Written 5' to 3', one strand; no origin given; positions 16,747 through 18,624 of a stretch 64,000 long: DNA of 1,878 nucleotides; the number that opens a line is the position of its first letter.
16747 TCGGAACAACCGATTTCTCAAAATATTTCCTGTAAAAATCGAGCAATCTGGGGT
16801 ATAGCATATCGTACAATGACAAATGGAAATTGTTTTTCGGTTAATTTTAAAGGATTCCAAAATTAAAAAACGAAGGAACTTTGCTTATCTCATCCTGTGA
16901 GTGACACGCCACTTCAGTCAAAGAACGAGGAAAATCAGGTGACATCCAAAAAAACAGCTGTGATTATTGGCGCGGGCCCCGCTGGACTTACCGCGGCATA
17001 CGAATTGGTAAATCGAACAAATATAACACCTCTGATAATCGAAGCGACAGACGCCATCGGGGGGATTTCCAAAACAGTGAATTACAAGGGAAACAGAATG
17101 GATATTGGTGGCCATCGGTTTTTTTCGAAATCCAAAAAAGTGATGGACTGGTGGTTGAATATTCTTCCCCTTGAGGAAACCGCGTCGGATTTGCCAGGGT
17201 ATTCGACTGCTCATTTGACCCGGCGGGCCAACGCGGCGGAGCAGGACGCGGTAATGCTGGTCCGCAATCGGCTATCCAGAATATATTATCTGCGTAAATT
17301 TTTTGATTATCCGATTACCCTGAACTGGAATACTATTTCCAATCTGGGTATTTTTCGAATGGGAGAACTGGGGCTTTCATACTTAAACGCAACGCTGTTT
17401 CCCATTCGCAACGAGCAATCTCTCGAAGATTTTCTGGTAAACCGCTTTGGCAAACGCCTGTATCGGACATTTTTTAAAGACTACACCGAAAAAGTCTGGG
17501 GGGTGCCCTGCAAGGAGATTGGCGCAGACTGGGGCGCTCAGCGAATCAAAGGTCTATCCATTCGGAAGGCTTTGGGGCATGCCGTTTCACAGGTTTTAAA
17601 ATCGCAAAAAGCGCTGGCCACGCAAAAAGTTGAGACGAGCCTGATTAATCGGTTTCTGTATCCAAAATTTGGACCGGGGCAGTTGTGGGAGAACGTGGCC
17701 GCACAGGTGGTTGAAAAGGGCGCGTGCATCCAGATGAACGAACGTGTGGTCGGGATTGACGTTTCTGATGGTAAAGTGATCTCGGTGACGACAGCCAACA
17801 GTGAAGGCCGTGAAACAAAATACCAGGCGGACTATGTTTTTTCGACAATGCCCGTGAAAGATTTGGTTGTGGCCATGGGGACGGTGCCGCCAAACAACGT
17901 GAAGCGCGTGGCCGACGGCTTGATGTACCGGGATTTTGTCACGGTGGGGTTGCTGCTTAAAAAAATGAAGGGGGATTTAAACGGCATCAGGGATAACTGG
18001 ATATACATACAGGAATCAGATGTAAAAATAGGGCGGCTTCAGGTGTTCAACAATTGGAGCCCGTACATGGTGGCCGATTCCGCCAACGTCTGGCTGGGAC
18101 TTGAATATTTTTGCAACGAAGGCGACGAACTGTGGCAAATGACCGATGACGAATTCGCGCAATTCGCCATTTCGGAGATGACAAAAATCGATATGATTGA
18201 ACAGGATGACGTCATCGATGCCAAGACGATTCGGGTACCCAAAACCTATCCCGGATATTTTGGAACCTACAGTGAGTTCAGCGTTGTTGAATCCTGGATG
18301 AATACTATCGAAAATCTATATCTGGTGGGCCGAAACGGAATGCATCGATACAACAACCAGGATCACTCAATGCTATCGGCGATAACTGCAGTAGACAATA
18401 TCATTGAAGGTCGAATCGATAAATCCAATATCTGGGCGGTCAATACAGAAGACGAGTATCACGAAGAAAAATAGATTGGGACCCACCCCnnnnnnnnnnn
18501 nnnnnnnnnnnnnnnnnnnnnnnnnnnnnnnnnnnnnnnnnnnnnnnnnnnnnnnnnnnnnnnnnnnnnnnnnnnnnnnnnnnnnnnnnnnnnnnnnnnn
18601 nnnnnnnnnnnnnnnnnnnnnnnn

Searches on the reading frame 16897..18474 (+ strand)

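Call 28: search_protein_families(library=pfam, proteins=[window:16897-18474:+])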
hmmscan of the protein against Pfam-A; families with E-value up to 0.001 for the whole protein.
window:16897-18474:+ (525 aa): 7 families
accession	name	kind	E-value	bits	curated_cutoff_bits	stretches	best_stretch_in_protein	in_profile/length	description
PF01593.30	Amino_oxidase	-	6.5e-16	59.1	19.8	1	29-442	2-375/443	Flavin containing amine oxidoreductase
PF13450.12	NAD_binding_8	-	2e-12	47.6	21.9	1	23-86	1-65/68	NAD(P)-binding Rossmann-like domain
PF01266.30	DAO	-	5.1e-08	33.3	27.9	0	21-58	2-39/353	FAD dependent oxidoreductase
PF01946.23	Thi4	-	6e-06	26.1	26.2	1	20-56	19-55/235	Thi4 family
PF12831.13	FAD_oxidored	-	4.4e-05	23.4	27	0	22-57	3-37/416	FAD dependent oxidoreductase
PF07992.20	Pyr_redox_2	-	6.2e-05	23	26.1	0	21-50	3-31/291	Pyridine nucleotide-disulphide oxidoreductase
PF13738.12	Pyr_redox_3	-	0.00044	20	30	0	22-54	1-32/305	Pyridine nucleotide-disulphide oxidoreductase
